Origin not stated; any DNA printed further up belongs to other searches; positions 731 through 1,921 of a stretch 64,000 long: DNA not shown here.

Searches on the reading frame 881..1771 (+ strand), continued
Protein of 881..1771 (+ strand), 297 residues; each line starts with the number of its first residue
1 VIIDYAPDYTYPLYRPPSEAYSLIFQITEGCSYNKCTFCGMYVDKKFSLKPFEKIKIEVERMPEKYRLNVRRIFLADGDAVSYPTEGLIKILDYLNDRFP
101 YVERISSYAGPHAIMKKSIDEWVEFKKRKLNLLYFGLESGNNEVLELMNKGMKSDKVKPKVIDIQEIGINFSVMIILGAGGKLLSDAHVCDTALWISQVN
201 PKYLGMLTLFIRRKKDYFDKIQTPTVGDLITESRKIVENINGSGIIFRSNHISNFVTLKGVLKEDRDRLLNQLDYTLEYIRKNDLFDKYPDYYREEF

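Call 17: find_related_loci(query=A1, collection=genome_contigs, flank=6000)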
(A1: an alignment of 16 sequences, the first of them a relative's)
Query A1 (297 aa) in genome_contigs; peptide patterns used: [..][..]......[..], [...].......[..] (x = any residue, [..] = any of these).
599 stretches matched a pattern (row limit reached: there are more); 585 encode a relative of the query (tblastn E <= 1e-3); the best 80 are kept; 80 distinct loci.
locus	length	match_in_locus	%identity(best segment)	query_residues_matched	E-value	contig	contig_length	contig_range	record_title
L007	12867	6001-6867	59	7-295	2e-118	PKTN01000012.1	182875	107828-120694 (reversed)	MAG: Denitrovibrio sp. isolate BM704 sc_44, whole genome shotgun sequence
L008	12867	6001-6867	58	7-295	3e-117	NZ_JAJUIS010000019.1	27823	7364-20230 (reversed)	MAG: Seleniivibrio woodruffii isolate bin96 k141_846077_length_27823_cov_121.0695, whole genome shotgun sequence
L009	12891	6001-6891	42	1-297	2e-81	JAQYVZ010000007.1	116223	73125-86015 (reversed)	MAG: Desulfuromonadales bacterium isolate Pyr_d60_bin35 Pyr_d60_bin.35.orig_d60_contig-145_144, whole genome shotgun seq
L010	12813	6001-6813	45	7-277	1e-79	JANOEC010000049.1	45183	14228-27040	MAG: Geobacteraceae bacterium isolate SOY_65_metabat_437 SOY_65_k141_632920, whole genome shotgun sequence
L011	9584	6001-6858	43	8-292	1e-79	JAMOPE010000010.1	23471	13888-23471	MAG: Geobacteraceae bacterium isolate 4559-240_metabat1_scaf2bin.020 4559-240_scaffold_1065_c1, whole genome shotgun seq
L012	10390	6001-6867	43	8-296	3e-79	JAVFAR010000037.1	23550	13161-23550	MAG: Trichloromonas sp. isolate BF4_96 NODE_6427_length_23550_cov_13.012979_Biofilm4, whole genome shotgun sequence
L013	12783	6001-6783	45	7-267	1e-78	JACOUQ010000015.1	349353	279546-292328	MAG: Geobacter sp. isolate NC_groundwater_76_Ag_B-0.1um_57_74 GD18-4_B1_scaffold_595420, whole genome shotgun sequence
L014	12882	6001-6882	41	3-295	1e-78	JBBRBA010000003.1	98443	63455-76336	MAG: Geobacterales bacterium isolate Co_metawrap_2320 Cmw_2320_k141_21526678_length_98443_cov_10.9996, whole genome shot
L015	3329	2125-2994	42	7-295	1e-78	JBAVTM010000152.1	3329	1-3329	MAG: Desulfuromonadaceae bacterium isolate MFD03638_ilm_asm_bin4 k127_88312, whole genome shotgun sequence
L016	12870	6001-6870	41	7-295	3e-78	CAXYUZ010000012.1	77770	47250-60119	MAG: uncultured Desulfuromonadaceae bacterium isolate ERR13598973_concoct_76 genome assembly, contig: ERZ24875783.23, wh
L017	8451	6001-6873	43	8-297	8e-78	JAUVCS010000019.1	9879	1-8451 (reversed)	MAG: Desulfuromusa sp. isolate CSMAG_277 CSMAG_277_k141_3498262_length_9879_cov_10.4948, whole genome shotgun sequence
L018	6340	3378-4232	41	9-292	2e-77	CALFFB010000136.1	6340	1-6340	MAG TPA_asm: uncultured Geobacteraceae bacterium isolate SRR7299214_bin.59_CONCOCT_v1.1_MAG genome assembly, contig: ERZ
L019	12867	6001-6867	42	8-295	3e-77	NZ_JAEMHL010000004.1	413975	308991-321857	Geomonas anaerohicana strain Red421 NODE_4_length_413975_cov_174.412056, whole genome shotgun sequence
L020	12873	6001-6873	44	8-297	6e-77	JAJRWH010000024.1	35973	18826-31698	MAG: Deltaproteobacteria bacterium isolate Dive96_bin2.167 k141_920877, whole genome shotgun sequence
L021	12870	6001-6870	41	7-295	7e-77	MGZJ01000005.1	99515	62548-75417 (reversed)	MAG: Geobacteraceae bacterium GWC2_53_11 gwc2_scaffold_1123, whole genome shotgun sequence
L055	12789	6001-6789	45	8-264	7e-65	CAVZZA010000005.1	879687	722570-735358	MAG: uncultured Nitrososphaeraceae archaeon isolate MFD01916.bin.1.74 genome assembly, contig: contig_98, whole genome s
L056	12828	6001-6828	40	6-275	4e-65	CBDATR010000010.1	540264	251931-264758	MAG: Nitrosopumilaceae archaeon isolate 3b19770c-79de-4220-8a17-c0fc01cd8173 genome assembly, contig: contig_10, whole g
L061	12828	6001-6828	41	8-274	2e-64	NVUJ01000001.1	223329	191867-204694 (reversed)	MAG: Cycloclasticus sp. isolate NORP92 Contig_source1383C_117, whole genome shotgun sequence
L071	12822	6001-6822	40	8-275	7e-64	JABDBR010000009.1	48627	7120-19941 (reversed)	MAG: Thaumarchaeota archaeon isolate BWOrgHeat_Nextera70_MAG3 3300020779.a:Ga0206954_1019, whole genome shotgun sequence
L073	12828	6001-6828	40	8-277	7e-64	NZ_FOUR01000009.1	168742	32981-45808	Marinobacter pelagius strain CGMCC 1.6775, whole genome shotgun sequence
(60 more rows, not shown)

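Call 33: find_encoding_contigs(protein=P0053, flank=5000, max_places=1)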
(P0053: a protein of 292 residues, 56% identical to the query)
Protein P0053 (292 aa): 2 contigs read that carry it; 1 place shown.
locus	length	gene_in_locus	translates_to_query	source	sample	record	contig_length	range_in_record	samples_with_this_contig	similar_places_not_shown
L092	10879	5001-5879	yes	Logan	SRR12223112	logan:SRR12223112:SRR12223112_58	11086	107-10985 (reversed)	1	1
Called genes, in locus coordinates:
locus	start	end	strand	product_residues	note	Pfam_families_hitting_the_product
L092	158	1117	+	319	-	PF00291:PALP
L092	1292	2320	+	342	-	PF03054:tRNA_Me_trans, PF20259:tRNA_Me_trans_M, PF20258:tRNA_Me_trans_C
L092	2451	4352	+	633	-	PF00005:ABC_tran, PF02463:SMC_N (faint), PF13191:AAA_16 (faint), PF13481:AAA_25 (faint), PF13555:AAA_29 (faint), PF12848:ABC_tran_Xtn, PF00005:ABC_tran, PF16326:ABC_tran_CTD, +5 more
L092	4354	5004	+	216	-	PF20582:UPF0758_N, PF04002:RadC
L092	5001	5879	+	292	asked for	PF04055:Radical_SAM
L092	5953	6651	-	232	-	PF02308:MgtC, PF21770:MgtC_SapB_C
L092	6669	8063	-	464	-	PF03448:MgtE_N, PF00571:CBS, PF01769:MgtE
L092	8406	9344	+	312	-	-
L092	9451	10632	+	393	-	PF00890:FAD_binding_2, PF01134:GIDA (faint), PF01266:DAO, PF03486:HI0933_like, PF07992:Pyr_redox_2 (weak), PF12831:FAD_oxidored (weak), PF13450:NAD_binding_8, PF22780:HI0933_like_1st, +2 more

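Call 37: predict_structure(alignment_id=A1)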
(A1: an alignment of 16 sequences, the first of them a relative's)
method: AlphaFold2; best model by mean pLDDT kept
length: 297 residues; sequences in the alignment: 16
mean_pLDDT: 86.9   pTM: 0.86
mean pLDDT of the five models: 86.9, 85.8, 85.0, 84.7, 83.9
residues with pLDDT >= 90: 179; 70-90: 81; 50-70: 30; < 50: 7
segments of 3 or more residues with pLDDT < 50: 293-297
pLDDT, mean of each block of 10 residues (from residue 1): 65 76 88 67 78 94 92 85 93 97 93 91 97 92 87 91 97 91 94 97 87 65 90 96 83 78 95 96 90 47
secondary structure, 60 per line:
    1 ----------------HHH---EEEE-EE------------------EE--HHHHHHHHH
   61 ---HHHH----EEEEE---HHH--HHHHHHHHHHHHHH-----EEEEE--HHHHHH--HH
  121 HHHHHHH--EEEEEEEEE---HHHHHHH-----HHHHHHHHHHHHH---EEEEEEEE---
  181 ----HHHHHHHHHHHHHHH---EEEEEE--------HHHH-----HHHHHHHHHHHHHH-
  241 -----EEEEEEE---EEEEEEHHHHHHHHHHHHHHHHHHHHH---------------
elements in order: E23-26 H52-60 H64-67 E72-76 H85-98 E104-108 H111-116 H119-127 E130-138 H142-148 H154-166 E170-177 H185-199 E203-208 H217-220 H226-239 E246-252 E256-261 H262-282

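Call 42: fold_search(model_id=the predicted structure, library=pdb)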
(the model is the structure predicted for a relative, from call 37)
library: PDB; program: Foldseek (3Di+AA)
matches with E <= 10: 1638; with E <= 0.001: 131
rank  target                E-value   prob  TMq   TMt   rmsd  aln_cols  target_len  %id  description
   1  9ccb                  3.5e-10  1.00  0.62  0.46   5.4       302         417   14  X-ray crystal structure of methyl-coenzyme M reductase glutamine methylase (MgmA) from Methanothermobacter marburgensis  (released 2025-01-01)
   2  9a6d_A                4.6e-09  1.00  0.56  0.38   4.4       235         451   17  Integrative model of MTAB-YVFG by crosslinking MS and deep learning (released 2024-09-18)
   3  7mjy_A                5.2e-09  1.00  0.58  0.40   3.8       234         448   18  MiaB in the complex with s-adenosyl-L-homocysteine and RNA (released 2021-09-15)
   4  7mjw_A                2.2e-08  1.00  0.51  0.36   8.7       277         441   17  Methylated MiaB in the complex with 5'-deoxyadenosine, methionine and RNA (released 2021-09-15)
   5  7mjx_A                3.0e-08  1.00  0.57  0.40   3.9       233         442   18  MiaB in the complex with 5'-deoxyadenosine, methionine and RNA (released 2021-09-15)
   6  7mjz                  3.6e-08  1.00  0.56  0.39   4.3       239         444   17  The structure of MiaB with pentasulfide bridge (released 2021-09-15)
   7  6q2q_A                5.1e-08  1.00  0.55  0.56  12.5       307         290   12  Crystal structure of mouse viperin bound to uridine triphosphate and S-adenosylhomocysteine (released 2020-01-22)
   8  6fd2_A                5.7e-08  1.00  0.54  0.37   9.5       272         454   12  Radical SAM 1,2-diol dehydratase AprD4 in complex with its substrate paromamine (released 2018-01-17)
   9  6q2p_A                7.3e-08  1.00  0.50  0.51  13.8       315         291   12  Crystal structure of mouse viperin bound to cytidine triphosphate and S-adenosylhomocysteine (released 2020-01-22)
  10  3t7v                  9.9e-08  1.00  0.54  0.48  10.0       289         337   14  Crystal structure of methylornithine synthase (PylB) (released 2011-11-30)
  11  4jc0_A                1.6e-07  1.00  0.58  0.42   3.6       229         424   19  Crystal structure of Thermotoga maritima holo RimO in complex with pentasulfide, Northeast Structural Genomics Consort (released 2013-04-10)
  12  4jc0_B                1.6e-07  1.00  0.58  0.42   4.3       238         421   19  Crystal structure of Thermotoga maritima holo RimO in complex with pentasulfide, Northeast Structural Genomics Consort (released 2013-04-10)
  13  6fd2_B                2.3e-07  1.00  0.54  0.37  10.1       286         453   14  Radical SAM 1,2-diol dehydratase AprD4 in complex with its substrate paromamine (released 2018-01-17)
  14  5exj                  2.3e-07  1.00  0.55  0.57   8.4       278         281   12  Crystal structure of M. tuberculosis lipoyl synthase at 1.64 A resolution (released 2016-08-10)
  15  7o1t                  2.3e-07  1.00  0.54  0.46  10.9       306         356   13  Fe(CO)2CNCl species bound [HydE from T. Maritima (released 2021-05-26)
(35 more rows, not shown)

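Call 58: find_encoding_contigs(protein=P0018, flank=6000, max_places=2)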
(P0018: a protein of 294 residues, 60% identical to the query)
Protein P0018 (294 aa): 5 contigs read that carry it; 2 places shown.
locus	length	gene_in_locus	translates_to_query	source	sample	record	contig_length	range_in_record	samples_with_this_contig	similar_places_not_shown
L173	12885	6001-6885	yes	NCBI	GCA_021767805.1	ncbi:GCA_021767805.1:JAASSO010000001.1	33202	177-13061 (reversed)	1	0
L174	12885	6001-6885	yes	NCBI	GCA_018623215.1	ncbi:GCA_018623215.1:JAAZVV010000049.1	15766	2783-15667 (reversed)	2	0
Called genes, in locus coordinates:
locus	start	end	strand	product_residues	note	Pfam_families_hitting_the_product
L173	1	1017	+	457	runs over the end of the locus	PF00772:DnaB, PF13481:AAA_25, PF03796:DnaB_C, PF06745:ATPase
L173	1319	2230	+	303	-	PF03331:LpxC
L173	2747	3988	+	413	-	PF16491:Peptidase_M48_N, PF01435:Peptidase_M48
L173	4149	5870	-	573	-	PF00587:tRNA-synt_2b, PF04073:tRNA_edit, PF03129:HGTP_anticodon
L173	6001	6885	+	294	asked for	PF04055:Radical_SAM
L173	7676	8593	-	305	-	PF03547:Mem_trans, PF01758:SBF (weak)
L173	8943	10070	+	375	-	PF06068:TIP49 (faint), PF05496:RuvB_N, PF00004:AAA, PF07728:AAA_5 (weak), PF17864:AAA_lid_4, PF05491:WHD_RuvB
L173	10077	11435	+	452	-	PF18073:Zn_ribbon_LapB, PF13481:AAA_25, PF03796:DnaB_C (weak), PF06745:ATPase, PF23442:DUF7125 (weak), PF25199:nSTAND_NTPase5 (faint), PF13541:ChlI (weak), PF05362:Lon_C (weak)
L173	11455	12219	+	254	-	PF00106:adh_short, PF23441:SDR, PF13561:adh_short_C2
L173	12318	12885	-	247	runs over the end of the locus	?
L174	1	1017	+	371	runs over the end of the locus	?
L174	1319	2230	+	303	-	PF03331:LpxC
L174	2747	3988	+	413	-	PF16491:Peptidase_M48_N, PF01435:Peptidase_M48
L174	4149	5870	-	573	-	PF00587:tRNA-synt_2b, PF04073:tRNA_edit, PF03129:HGTP_anticodon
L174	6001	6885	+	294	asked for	PF04055:Radical_SAM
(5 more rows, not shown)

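Call 59: find_encoding_contigs(protein=P0007, flank=6000, max_places=1)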
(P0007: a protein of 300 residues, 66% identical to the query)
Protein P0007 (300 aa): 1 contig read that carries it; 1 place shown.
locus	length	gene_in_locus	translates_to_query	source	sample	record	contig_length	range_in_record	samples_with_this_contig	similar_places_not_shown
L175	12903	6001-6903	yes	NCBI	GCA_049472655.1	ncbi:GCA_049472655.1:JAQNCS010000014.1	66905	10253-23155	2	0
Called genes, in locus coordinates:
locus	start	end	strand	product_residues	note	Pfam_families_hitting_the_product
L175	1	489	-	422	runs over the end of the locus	PF13692:Glyco_trans_1_4 (faint), PF00534:Glycos_transf_1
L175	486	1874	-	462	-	PF00483:NTP_transferase, PF22640:ManC_GMP_beta-helix, PF01050:MannoseP_isomer, PF07883:Cupin_2 (weak)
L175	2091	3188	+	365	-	PF02073:Peptidase_M29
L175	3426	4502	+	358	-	PF00465:Fe-ADH, PF25137:ADH_Fe_C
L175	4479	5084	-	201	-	PF13406:SLT_2 (faint), PF01464:SLT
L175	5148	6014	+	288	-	PF02219:MTHFR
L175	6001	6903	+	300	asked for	PF04055:Radical_SAM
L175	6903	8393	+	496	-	PF13231:PMT_2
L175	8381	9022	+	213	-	PF01048:PNP_UDP_1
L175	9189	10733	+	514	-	PF01039:Carboxyl_trans, PF03255:ACCA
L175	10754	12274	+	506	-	PF00289:Biotin_carb_N, PF02222:ATP-grasp, PF02655:ATP-grasp_3 (weak), PF02786:CPSase_L_D2, PF07478:Dala_Dala_lig_C, PF02785:Biotin_carb_C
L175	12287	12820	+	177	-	PF18140:PCC_BT, PF00364:Biotin_lipoyl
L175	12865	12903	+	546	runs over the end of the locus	PF01642:MM_CoA_mutase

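Call 63: search_protein_families(library=padloc, proteins=[window:881-1771:+], max_evalue=0.01)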
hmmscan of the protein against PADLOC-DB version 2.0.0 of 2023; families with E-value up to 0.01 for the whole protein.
window:881-1771:+ (297 aa): 0 families

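Call 64: search_protein_families(library=pfam, proteins=[L073:4401-5474:+, L073:5496-5945:+, L056:3693-5390:+, L056:6884-7315:-, L055:4651-5769:+, L055:7427-8500:-, L071:7010-7951:+, L061:6885-7436:-, L061:4020-5870:-], max_evalue=0.001)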
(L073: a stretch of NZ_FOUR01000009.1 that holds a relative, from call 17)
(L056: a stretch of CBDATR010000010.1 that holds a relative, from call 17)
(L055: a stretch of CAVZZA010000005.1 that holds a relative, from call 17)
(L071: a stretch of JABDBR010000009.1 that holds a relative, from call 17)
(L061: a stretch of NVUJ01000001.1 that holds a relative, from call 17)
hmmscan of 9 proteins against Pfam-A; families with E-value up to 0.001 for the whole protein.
L073:4401-5474:+ (357 aa): 10 families
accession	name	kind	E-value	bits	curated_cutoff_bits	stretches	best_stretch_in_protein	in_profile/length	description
PF07479.19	NAD_Gly3P_dh_C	-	8.1e-54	182.1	25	1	195-335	1-141/142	NAD-dependent glycerol-3-phosphate dehydrogenase C-terminus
PF01210.29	NAD_Gly3P_dh_N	-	2.2e-52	177.7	23.1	1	21-174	2-156/158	NAD-dependent glycerol-3-phosphate dehydrogenase N-terminus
PF20618.3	GPD_NAD_C_bact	-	1.1e-17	64.8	27.6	1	255-319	1-64/66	Bacterial GPD, NAD-dependent C-terminal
PF03807.23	F420_oxidored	-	4.2e-12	46.9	21.6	1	21-123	2-93/94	NADP oxidoreductase coenzyme F420-dependent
PF03446.21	NAD_binding_2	-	3e-08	34.3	21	1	20-151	1-122/161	NAD binding domain of 6-phosphogluconate dehydrogenase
PF02558.23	ApbA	-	3.6e-08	33.6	22.2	1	21-128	1-106/150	Ketopantoate reductase PanE/ApbA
PF13460.12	NAD_binding_10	-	0.00012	22.5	27.2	1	27-131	4-91/184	NAD(P)H-binding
PF10727.15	Rossmann-like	-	0.00027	21.1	23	0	9-120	5-106/131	Rossmann-like domain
PF07991.19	KARI_N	-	0.00079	19.5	20.6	0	20-118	6-91/165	Acetohydroxy acid isomeroreductase, NADPH-binding domain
PF05368.20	NmrA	-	0.00095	19.3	27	0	21-100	5-79/298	NmrA-like family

L073:5496-5945:+ (149 aa): 1 family
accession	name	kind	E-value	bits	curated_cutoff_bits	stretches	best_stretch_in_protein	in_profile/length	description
PF00300.27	His_Phos_1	-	2.1e-11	44.3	21.7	1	3-72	1-73/194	Histidine phosphatase superfamily (branch 1)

L056:3693-5390:+ (565 aa): 1 family
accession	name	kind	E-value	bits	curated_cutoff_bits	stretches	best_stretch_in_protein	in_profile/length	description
PF00118.29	Cpn60_TCP1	-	1.6e-188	627.9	34.3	1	39-528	1-488/490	TCP-1/cpn60 chaperonin family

L056:6884-7315:- (143 aa): 0 families

L055:4651-5769:+ (372 aa): 2 families
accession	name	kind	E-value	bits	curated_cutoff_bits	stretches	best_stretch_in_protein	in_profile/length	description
PF00557.29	Peptidase_M24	-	8.5e-55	186.2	23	1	142-348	2-207/208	Metallopeptidase family M24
PF01321.24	Creatinase_N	-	4.8e-10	40.5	22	1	21-134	11-128/128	Creatinase/Prolidase N-terminal domain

L055:7427-8500:- (357 aa): 1 family
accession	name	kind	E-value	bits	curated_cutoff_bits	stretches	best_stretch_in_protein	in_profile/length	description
PF01699.29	Na_Ca_ex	-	1.7e-32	112.9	24.9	2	199-349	2-151/151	Sodium/calcium exchanger protein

L071:7010-7951:+ (313 aa): 0 families

L061:6885-7436:- (183 aa): 5 families
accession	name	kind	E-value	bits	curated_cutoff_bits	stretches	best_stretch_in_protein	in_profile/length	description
PF00072.30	Response_reg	-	3.9e-27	95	30.2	1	13-121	2-110/111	Response regulator receiver domain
PF02954.25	HTH_8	-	1.4e-11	44.4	22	1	140-178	3-41/42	Bacterial regulatory protein, Fis family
PF13556.12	HTH_30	-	7.9e-07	29.2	27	1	151-178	8-35/59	PucR C-terminal helix-turn-helix domain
PF23198.2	PDE8A_N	-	2.2e-05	24.9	29.6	1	8-89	9-93/147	PDE8A-like, N-terminal domain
PF06322.17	Phage_NinH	-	0.00052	20.3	29.8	0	150-176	11-37/60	Phage NinH protein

L061:4020-5870:- (616 aa): 14 families
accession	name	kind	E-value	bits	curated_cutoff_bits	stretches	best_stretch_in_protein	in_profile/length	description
PF13177.12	DNA_pol3_delta2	-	2.3e-44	151.7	27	1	78-236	1-160/161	DNA polymerase III, delta subunit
PF12169.13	DNA_pol3_gamma3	-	3.5e-21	75.9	24.4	1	291-412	2-129/143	DNA polymerase III subunits gamma and tau domain III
PF22608.2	DNAX_ATPase_lid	-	4.4e-21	74.8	27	1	240-288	1-49/49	DNA polymerase III clamp loader subunit, ATPase lid domain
PF12170.13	DNA_pol3_tau_5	-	4e-15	56.7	28.8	1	482-611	10-142/142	DNA polymerase III tau subunit V interacting with alpha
PF00004.35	AAA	-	1.7e-11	45.1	21.2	1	100-229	2-124/131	ATPase family associated with various cellular activities (AAA)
PF13401.12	AAA_22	-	7.2e-06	26.8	27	1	99-214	8-122/130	AAA domain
PF13191.12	AAA_16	-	4.3e-05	24.5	32.6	1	75-137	1-63/167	AAA ATPase domain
PF07728.20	AAA_5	-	4.8e-05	23.8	22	0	100-122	3-26/139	AAA domain (dynein-related subfamily)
PF05496.18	RuvB_N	-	7.5e-05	23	27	0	69-122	2-59/159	Holliday junction DNA helicase RuvB P-loop domain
PF13238.12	AAA_18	-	9.6e-05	23.3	29.4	1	101-184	3-78/128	AAA domain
PF13604.12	AAA_30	-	0.0002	21.6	27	1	98-205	20-116/191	AAA domain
PF12362.13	DUF3646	-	0.00034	21.3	30.2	1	510-606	22-111/114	DNA polymerase III gamma and tau subunits C terminal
PF04851.21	ResIII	-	0.00038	20.8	22.5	0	167-203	115-152/164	Type III restriction enzyme, res subunit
PF13173.12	AAA_14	-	0.00045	20.7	27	0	97-201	3-84/129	AAA domain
